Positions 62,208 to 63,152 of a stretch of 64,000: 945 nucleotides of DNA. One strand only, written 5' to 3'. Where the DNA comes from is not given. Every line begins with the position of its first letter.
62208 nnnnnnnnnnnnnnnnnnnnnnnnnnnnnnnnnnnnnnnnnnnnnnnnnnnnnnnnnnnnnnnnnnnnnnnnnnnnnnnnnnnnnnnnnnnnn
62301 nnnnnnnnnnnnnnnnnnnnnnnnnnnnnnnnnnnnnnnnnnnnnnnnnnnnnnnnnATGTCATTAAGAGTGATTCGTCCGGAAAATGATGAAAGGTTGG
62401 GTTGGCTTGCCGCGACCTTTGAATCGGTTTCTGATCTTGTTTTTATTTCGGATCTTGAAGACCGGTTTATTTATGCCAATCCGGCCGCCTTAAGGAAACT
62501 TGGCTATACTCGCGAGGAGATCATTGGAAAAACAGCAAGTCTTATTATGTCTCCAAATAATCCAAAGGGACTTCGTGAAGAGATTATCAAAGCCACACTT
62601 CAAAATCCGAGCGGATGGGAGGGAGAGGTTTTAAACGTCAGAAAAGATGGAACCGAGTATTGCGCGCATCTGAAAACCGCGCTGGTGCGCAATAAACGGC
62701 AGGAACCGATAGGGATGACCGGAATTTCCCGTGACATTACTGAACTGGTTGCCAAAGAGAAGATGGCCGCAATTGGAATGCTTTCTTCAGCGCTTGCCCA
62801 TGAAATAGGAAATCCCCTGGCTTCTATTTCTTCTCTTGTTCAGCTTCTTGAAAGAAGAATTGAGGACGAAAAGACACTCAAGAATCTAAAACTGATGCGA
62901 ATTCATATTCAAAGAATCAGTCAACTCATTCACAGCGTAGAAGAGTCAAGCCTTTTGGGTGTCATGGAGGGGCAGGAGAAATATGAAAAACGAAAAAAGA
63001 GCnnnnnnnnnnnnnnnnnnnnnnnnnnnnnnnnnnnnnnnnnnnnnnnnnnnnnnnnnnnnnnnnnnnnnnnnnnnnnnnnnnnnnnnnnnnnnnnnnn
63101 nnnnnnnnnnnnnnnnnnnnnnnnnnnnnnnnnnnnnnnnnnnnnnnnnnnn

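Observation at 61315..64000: Signalling module made of a hybrid HK-REC, a PAS-DHp protein without an ATPase domain, and an NtrC-like regulator with a degenerate AAA+ domain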

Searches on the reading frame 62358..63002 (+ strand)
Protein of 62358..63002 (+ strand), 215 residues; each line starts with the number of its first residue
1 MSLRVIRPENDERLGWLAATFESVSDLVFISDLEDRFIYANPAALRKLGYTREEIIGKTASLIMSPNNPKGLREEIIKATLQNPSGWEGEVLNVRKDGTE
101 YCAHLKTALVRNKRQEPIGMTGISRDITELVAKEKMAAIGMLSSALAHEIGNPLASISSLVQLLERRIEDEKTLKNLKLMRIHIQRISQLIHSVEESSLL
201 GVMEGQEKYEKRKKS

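Call 5: search_protein_families(library=pfam, proteins=[window:62358-63002:+], max_evalue=0.01)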
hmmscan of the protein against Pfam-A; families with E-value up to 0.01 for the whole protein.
window:62358-63002:+ (215 aa): 8 families
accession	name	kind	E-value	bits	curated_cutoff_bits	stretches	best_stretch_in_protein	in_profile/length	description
PF13426.13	PAS_9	-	1.1e-18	67.8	27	1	26-129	2-103/103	PAS domain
PF00989.32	PAS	-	8.1e-13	48.8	22.6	1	19-127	5-113/113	PAS fold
PF08448.16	PAS_4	-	6.5e-11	42.9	23.1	1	21-131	1-109/110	PAS fold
PF00512.31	HisKA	-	2.5e-09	37.5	26.9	1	142-195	5-58/66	His Kinase A (phospho-acceptor) domain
PF08447.18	PAS_3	-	5.5e-09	36.6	25.6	1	37-123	1-88/89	PAS fold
PF13188.13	PAS_8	-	8.4e-08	32.3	21.8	1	17-58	3-45/65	PAS domain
PF07568.18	HisKA_2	-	0.0021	18.6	22.3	1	148-191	4-47/76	Histidine kinase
PF08670.17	MEKHLA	-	0.0074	16.6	23.7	0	34-83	48-96/143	MEKHLA domain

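Call 6: search_protein_families(library=ncbifam, proteins=[window:62358-63002:+], max_evalue=0.01)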
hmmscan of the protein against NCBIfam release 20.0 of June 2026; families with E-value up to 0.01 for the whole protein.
window:62358-63002:+ (215 aa): 34 families (the best 25 are shown)
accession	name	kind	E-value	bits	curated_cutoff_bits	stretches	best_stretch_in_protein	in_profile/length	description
TIGR00229.1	sensory_box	domain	7e-22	77.9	22.9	1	12-134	2-123/126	PAS domain S-box protein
NF008468.0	PRK11360.1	equivalog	1.2e-21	76.7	646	1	21-192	274-449/616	two-component system sensor histidine kinase AtoS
NF052573.1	HisKinEspAMyxo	equivalog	4.9e-19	67.8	1400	1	17-175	256-420/755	serine histidine kinase EspA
NF052574.1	HisKinEspCMyxo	equivalog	5.5e-18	64.5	1200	1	8-169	277-447/785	serine histidine kinase EspC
TIGR02938.1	nifL_nitrog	equivalog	9.8e-18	63.9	242.45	1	28-135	17-123/494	nitrogen fixation negative regulator NifL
NF045675.1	PhdiestaseDibA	equivalog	3.4e-13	48.8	980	1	7-135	70-197/623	phosphodiesterase DibA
NF010076.0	PRK13557.1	subfamily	1.3e-11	43.6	631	1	36-176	54-200/540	histidine kinase famiy protein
NF052306.1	BluLightHisKinLov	equivalog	5.1e-11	42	450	1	37-166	47-176/334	blue-light-activated histidine kinase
NF041777.1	sens_FixL_Rhizob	equivalog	4.8e-10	38.7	850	1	17-177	125-299/485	sensor protein FixL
NF010077.0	PRK13559.1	subfamily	9.4e-10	37.9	361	1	37-171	68-202/364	hypothetical protein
NF052652.1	YtvA_fam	equivalog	3.3e-09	36.7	250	1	34-137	22-124/243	YtvA family blue-light photoreceptor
TIGR02966.1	phoR_proteo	equivalog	5.7e-08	32.1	334.2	1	17-207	8-181/333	phosphate regulon sensor histidine kinase PhoR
NF053867.1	SprKinKinDBac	equivalog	1.6e-07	30.1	775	1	134-192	281-339/500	sporulation kinase KinD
NF058527.1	HistKinChvGCaul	equivalog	2.1e-07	30.1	740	1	114-200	281-367/535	two-component sensor histidine kinase ChvG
NF007688.0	PRK10364.1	equivalog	6.6e-07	28.4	479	1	129-187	230-289/460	two-component system sensor histidine kinase ZraS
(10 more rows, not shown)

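Call 7: find_encoding_contigs(protein=window:62358-63002:+, flank=10000, max_places=6)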
Protein window:62358-63002:+ (215 aa): 1 contig read that carries it; 1 place shown.
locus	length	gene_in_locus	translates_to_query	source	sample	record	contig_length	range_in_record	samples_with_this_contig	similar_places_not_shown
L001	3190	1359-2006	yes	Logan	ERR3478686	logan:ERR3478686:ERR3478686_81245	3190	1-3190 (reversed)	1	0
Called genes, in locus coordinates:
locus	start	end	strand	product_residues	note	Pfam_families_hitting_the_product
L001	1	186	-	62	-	?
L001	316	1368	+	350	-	PF02518:HATPase_c, PF14501:HATPase_c_5, PF00072:Response_reg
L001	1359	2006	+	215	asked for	PF00989:PAS, PF08448:PAS_4, PF13188:PAS_8, PF13426:PAS_9, PF08447:PAS_3, PF00512:HisKA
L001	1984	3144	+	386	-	PF00072:Response_reg, PF00158:Sigma54_activat, PF14532:Sigma54_activ_2, PF25601:AAA_lid_14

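Call 10: find_homologous_proteins(query=window:62358-63002:+, max_evalue=0.00001)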
Query window:62358-63002:+ (215 aa): 22 proteins with E <= 0.00001 among 394 candidates.
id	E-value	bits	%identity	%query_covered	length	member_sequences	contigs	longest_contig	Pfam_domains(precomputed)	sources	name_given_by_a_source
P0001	5.9e-125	433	93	100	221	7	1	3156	PF08447.19,PF13426.14,PF13188.14,PF08448.17,PF00512.32,PF00989.32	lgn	-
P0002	1.2e-102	360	78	100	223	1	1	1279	PF08447.19,PF13426.14,PF13188.14,PF08448.17,PF00512.32,PF00989.32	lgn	-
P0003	3.6e-93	329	77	94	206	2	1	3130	PF08447.19,PF13426.14,PF13188.14,PF08448.17,PF00512.32,PF00989.32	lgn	-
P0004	5.6e-77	276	62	91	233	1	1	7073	PF08447.19,PF13426.14,PF13188.14,PF08448.17,PF00512.32,PF00989.32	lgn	-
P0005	2.4e-73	264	59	91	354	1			PF08447.19,PF13426.14,PF13188.14,PF08448.17,PF02518.32,PF00512.32,PF00989.32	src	-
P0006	9.2e-72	259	58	91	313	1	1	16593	PF08447.19,PF13426.14,PF13188.14,PF08448.17,PF00512.32,PF00989.32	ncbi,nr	ncbi:MAG: PAS domain S-box protein [Deltaproteobacteria bacterium]|nr:PAS domain S-box protein [Delt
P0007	1.2e-70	255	59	91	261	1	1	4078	PF13426.14,PF13188.14,PF08448.17,PF00512.32,PF00989.32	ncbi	-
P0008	2.4e-66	241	61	78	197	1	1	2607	PF08447.19,PF13426.14,PF13188.14,PF08448.17,PF00512.32,PF00989.32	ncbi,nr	ncbi:MAG: MEKHLA domain-containing protein, partial [Deltaproteobacteria bacterium]|nr:MEKHLA domain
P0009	1.3e-65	239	60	91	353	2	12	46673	PF08447.19,PF13426.14,PF13188.14,PF08448.17,PF02518.32,PF00512.32,PF00989.32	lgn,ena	-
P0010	1.2e-60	223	56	91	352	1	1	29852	PF08447.19,PF13426.14,PF13188.14,PF08448.17,PF02518.32,PF00512.32,PF00989.32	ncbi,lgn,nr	ncbi:MAG: PAS domain S-box protein [Deltaproteobacteria bacterium]|nr:PAS domain S-box protein [Delt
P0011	1.3e-52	196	70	60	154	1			PF08447.19,PF13426.14,PF13188.14,PF08670.18,PF08448.17,PF00989.32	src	-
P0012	2.9e-47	179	40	83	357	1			PF13596.13,PF08447.19,PF13426.14,PF13188.14,PF08670.18,PF08448.17,PF00512.32,PF00989.32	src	-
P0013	6.3e-35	139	37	92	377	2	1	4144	PF13426.14,PF13188.14,PF08448.17,PF02518.32,PF00512.32,PF00989.32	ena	-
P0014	5.0e-34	136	38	85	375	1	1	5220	PF13426.14,PF13188.14,PF08448.17,PF02518.32,PF00512.32,PF00989.32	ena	-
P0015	4.3e-16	77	33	93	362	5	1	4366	PF13426.14,PF13188.14,PF08448.17,PF02518.32,PF00512.32,PF00989.32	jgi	jgi:PAS domain S-box-containing protein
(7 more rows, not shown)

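Call 13: find_encoding_contigs(protein=P0009, flank=6000, max_places=3)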
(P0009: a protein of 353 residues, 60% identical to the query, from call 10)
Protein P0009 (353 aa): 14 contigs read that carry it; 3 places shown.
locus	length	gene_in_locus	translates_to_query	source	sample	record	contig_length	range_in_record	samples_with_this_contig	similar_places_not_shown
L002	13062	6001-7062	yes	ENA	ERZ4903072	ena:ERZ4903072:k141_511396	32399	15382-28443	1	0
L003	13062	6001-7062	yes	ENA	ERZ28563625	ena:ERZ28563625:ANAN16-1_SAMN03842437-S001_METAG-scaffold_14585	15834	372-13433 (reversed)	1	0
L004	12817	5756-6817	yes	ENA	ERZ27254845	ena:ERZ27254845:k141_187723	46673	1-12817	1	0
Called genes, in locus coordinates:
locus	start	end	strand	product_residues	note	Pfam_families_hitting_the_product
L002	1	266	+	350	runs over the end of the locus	PF01008:IF-2B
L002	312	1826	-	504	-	PF02366:PMT (weak), PF13231:PMT_2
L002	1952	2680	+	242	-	PF00535:Glycos_transf_2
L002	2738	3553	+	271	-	PF00535:Glycos_transf_2, PF10111:Glyco_tranf_2_2 (weak)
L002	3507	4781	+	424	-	PF09594:GT87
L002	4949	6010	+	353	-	PF02518:HATPase_c, PF00072:Response_reg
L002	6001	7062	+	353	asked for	PF00989:PAS, PF08448:PAS_4, PF13188:PAS_8 (weak), PF13426:PAS_9, PF08447:PAS_3, PF00512:HisKA, PF02518:HATPase_c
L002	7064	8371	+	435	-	PF00072:Response_reg, PF00158:Sigma54_activat, PF13191:AAA_16 (faint), PF14532:Sigma54_activ_2, PF25601:AAA_lid_14, PF02954:HTH_8 (faint)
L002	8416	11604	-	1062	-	-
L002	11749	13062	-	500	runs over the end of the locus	PF02789:Peptidase_M17_N, PF00883:Peptidase_M17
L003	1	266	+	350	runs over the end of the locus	PF01008:IF-2B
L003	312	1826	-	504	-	PF02366:PMT (weak), PF13231:PMT_2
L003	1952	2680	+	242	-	PF00535:Glycos_transf_2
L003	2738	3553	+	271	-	PF00535:Glycos_transf_2, PF10111:Glyco_tranf_2_2 (weak)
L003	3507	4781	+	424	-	PF09594:GT87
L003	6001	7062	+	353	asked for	PF00989:PAS, PF08448:PAS_4, PF13188:PAS_8 (weak), PF13426:PAS_9, PF08447:PAS_3, PF00512:HisKA, PF02518:HATPase_c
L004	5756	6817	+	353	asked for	PF00989:PAS, PF08448:PAS_4, PF13188:PAS_8 (weak), PF13426:PAS_9, PF08447:PAS_3, PF00512:HisKA, PF02518:HATPase_c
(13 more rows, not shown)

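Call 14: find_encoding_contigs(protein=P0010, flank=6000, max_places=2)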
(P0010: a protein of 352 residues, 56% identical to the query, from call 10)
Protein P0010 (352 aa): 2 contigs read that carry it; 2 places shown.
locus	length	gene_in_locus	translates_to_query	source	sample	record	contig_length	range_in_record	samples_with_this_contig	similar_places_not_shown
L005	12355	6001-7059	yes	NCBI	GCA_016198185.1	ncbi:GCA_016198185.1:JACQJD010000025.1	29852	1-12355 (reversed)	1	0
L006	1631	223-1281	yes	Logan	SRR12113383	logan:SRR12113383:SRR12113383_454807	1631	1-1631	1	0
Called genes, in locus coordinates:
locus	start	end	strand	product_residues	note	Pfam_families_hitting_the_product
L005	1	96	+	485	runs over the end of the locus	PF01425:Amidase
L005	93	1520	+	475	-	PF02934:GatB_N, PF02637:GatB_Yqey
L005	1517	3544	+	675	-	PF05170:AsmA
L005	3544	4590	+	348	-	PF01008:IF-2B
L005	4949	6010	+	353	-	PF02518:HATPase_c, PF14501:HATPase_c_5 (weak), PF00072:Response_reg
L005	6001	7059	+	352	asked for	PF00989:PAS, PF08448:PAS_4, PF13188:PAS_8 (weak), PF13426:PAS_9, PF08447:PAS_3, PF00512:HisKA, PF02518:HATPase_c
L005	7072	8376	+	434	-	PF00072:Response_reg, PF00158:Sigma54_activat, PF14532:Sigma54_activ_2, PF25601:AAA_lid_14, PF02954:HTH_8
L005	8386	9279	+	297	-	-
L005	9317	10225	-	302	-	PF03781:FGE-sulfatase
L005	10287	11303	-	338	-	-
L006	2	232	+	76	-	?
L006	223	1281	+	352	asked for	PF00989:PAS, PF08448:PAS_4, PF13188:PAS_8 (weak), PF13426:PAS_9, PF08447:PAS_3, PF00512:HisKA, PF02518:HATPase_c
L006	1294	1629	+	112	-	?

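Call 17: find_encoding_contigs(protein=P0001, flank=10000, max_places=3)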
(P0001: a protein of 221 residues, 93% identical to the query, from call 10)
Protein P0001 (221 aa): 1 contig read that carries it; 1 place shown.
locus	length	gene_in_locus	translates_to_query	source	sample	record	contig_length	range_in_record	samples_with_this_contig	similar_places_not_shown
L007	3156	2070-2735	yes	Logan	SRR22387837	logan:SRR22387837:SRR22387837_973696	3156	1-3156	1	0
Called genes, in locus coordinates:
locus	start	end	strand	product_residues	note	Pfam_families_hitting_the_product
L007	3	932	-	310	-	?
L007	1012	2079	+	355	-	PF02518:HATPase_c, PF14501:HATPase_c_5 (weak), PF00072:Response_reg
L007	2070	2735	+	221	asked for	PF00989:PAS, PF08448:PAS_4, PF13188:PAS_8 (weak), PF13426:PAS_9, PF08447:PAS_3, PF00512:HisKA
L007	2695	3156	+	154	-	?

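Call 18: find_encoding_contigs(protein=P0003, flank=10000, max_places=3)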
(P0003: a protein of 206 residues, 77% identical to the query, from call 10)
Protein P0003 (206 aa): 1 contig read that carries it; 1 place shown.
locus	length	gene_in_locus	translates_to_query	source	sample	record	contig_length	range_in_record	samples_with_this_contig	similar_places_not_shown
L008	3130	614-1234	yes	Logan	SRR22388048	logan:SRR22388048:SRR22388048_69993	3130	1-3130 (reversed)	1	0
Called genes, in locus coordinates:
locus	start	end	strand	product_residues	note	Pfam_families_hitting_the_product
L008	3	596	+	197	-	?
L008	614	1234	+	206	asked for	PF13188:PAS_8 (weak), PF00989:PAS, PF08448:PAS_4, PF13426:PAS_9, PF08447:PAS_3 (weak), PF00512:HisKA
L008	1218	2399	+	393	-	PF00072:Response_reg, PF00158:Sigma54_activat, PF14532:Sigma54_activ_2, PF25601:AAA_lid_14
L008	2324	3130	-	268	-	?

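Call 19: find_encoding_contigs(protein=P0004, flank=10000, max_places=3)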
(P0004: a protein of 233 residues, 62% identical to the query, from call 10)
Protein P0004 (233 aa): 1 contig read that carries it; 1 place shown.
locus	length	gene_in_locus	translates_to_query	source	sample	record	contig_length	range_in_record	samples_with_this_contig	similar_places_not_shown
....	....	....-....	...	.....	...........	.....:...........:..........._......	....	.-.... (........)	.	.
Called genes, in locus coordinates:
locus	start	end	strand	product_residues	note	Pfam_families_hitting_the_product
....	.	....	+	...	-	?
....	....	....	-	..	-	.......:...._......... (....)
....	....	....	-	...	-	-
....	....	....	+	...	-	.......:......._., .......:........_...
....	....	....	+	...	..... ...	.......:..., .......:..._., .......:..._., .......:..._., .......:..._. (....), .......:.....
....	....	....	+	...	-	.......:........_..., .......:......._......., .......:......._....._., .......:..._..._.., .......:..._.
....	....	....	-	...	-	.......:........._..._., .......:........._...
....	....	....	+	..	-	?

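Call 20: find_encoding_contigs(protein=P0006, flank=7000, max_places=2)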
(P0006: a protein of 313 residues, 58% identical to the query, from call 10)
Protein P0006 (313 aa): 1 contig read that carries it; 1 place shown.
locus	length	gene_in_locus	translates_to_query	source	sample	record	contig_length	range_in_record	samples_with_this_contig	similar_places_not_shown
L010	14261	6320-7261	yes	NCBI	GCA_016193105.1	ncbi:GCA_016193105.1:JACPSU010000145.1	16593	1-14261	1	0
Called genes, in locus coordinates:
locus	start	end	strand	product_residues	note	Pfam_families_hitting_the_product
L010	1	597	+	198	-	PF01425:Amidase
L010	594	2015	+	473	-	PF02934:GatB_N, PF02637:GatB_Yqey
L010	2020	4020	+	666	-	PF05170:AsmA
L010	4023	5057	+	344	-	PF01008:IF-2B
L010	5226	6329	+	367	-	PF02518:HATPase_c, PF00072:Response_reg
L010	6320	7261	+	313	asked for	PF00989:PAS, PF13188:PAS_8 (weak), PF08448:PAS_4, PF13426:PAS_9, PF08447:PAS_3, PF00512:HisKA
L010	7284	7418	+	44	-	PF02518:HATPase_c (weak)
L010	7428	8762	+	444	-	PF00072:Response_reg, PF00158:Sigma54_activat, PF13191:AAA_16 (faint), PF14532:Sigma54_activ_2, PF25601:AAA_lid_14, PF02954:HTH_8 (weak)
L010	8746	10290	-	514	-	PF02789:Peptidase_M17_N, PF00883:Peptidase_M17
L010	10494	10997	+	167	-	-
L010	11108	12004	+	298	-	-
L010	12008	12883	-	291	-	-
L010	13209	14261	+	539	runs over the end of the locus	PF05496:RuvB_N (faint), PF13177:DNA_pol3_delta2, PF00004:AAA, PF07728:AAA_5, PF13401:AAA_22 (weak), PF21960:RCF1-5-like_lid (weak), PF22608:DNAX_ATPase_lid, PF12169:DNA_pol3_gamma3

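Call 21: find_encoding_contigs(protein=P0007, flank=7000, max_places=2)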
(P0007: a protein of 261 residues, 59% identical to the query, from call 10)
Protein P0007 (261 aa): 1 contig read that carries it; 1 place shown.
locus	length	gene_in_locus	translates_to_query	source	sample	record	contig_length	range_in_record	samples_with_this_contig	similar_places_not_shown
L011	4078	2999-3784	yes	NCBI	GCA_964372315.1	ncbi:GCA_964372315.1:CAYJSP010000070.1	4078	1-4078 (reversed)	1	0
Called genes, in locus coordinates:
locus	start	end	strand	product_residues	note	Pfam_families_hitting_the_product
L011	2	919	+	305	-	?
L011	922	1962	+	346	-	PF01008:IF-2B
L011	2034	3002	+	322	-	PF02518:HATPase_c, PF14501:HATPase_c_5 (weak), PF00072:Response_reg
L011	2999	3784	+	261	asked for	PF00989:PAS, PF13188:PAS_8 (weak), PF08448:PAS_4, PF13426:PAS_9, PF00512:HisKA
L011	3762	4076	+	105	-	?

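Call 26: find_related_loci(query=A1, collection=genome_contigs, flank=5000)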
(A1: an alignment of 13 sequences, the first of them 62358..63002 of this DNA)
Query A1 (215 aa) in genome_contigs; peptide patterns used: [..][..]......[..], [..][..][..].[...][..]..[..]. (x = any residue, [..] = any of these).
600 stretches matched a pattern (row limit reached: there are more); 544 encode a relative of the query (tblastn E <= 1e-3); the best 80 are kept; 80 distinct loci.
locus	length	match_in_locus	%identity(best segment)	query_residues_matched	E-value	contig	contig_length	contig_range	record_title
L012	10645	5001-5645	93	1-215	3e-135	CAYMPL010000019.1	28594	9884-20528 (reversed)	MAG TPA_asm: uncultured bacterium isolate binchicken_co248_740 genome assembly, contig: NODE_1437_length_28594_cov_7.358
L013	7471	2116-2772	61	6-196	1e-84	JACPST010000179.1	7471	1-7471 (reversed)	MAG: Deltaproteobacteria bacterium isolate NC_groundwater_713_Ag_S-0.2um_40_6 S36_SO-2_scaffold_629575, whole genome sho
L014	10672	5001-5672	58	1-196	6e-82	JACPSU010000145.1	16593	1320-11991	MAG: Deltaproteobacteria bacterium isolate NC_groundwater_714_Ag_S-0.2um_40_7 S36_SO-2_scaffold_479792, whole genome sho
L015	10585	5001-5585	56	1-196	4e-64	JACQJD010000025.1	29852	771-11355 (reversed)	MAG: Deltaproteobacteria bacterium isolate NC_groundwater_1142_Ag_S-0.1um_42_85 S_p1_S3_coassembly_k141_538795, whole ge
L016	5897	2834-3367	43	17-174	7e-46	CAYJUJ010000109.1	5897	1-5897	MAG TPA_asm: uncultured bacterium isolate ERP125453_co1_332 genome assembly, contig: NODE_17865_length_5897_cov_5.424170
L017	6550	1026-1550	37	30-198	4e-33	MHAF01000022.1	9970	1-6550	MAG: Ignavibacteria bacterium RBG_16_34_14 RBG_16_scaffold_14611, whole genome shotgun sequence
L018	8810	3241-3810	36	14-198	1e-28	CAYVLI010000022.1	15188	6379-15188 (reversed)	MAG TPA_asm: uncultured Nitrospinota bacterium isolate binchicken_co172_105 genome assembly, contig: NODE_3262_length_15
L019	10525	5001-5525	34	30-198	2e-28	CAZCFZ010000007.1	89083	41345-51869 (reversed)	MAG TPA_asm: uncultured Ignavibacteriaceae bacterium isolate binchicken_co163_392 genome assembly, contig: NODE_212_leng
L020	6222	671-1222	35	20-194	9e-25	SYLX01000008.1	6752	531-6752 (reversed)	MAG: Bdellovibrionales bacterium isolate F1-80-MAGs081 F1-80__c24634, whole genome shotgun sequence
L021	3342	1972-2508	32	30-202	1e-24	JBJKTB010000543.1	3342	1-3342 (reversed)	MAG: Ignavibacteriaceae bacterium isolate Bin_97 S1Ck127_424017_flag_1_multi_4.0000_len_3342, whole genome shotgun seque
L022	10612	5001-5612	29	4-193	1e-20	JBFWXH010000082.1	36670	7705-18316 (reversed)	MAG: Candidatus Binatia bacterium isolate CA_2019_TPBS_136 NODE_6195_length_36670_cov_5.868429_TPBS, whole genome shotgu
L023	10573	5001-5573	32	16-198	1e-20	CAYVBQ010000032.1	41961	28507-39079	MAG TPA_asm: uncultured Melioribacter sp. isolate SRP302447_co1_415 genome assembly, contig: NODE_2622_length_41961_cov_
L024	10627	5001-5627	30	28-214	2e-20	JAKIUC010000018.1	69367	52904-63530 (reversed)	MAG: Melioribacteraceae bacterium isolate D96SM.bin.9 NODE_252_length_69367_cov_5.762088, whole genome shotgun sequence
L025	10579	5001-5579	28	17-201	3e-19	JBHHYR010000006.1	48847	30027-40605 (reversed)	MAG: Candidatus Binatia bacterium isolate Maj_2_bin.38 NODE_216_length_48847_cov_6.939888, whole genome shotgun sequence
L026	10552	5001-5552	33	23-198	3e-19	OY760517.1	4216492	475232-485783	MAG: Melioribacteraceae bacterium isolate c8b6aad9-4aa7-488e-baf1-dd4234e1cecc genome assembly, chromosome: 1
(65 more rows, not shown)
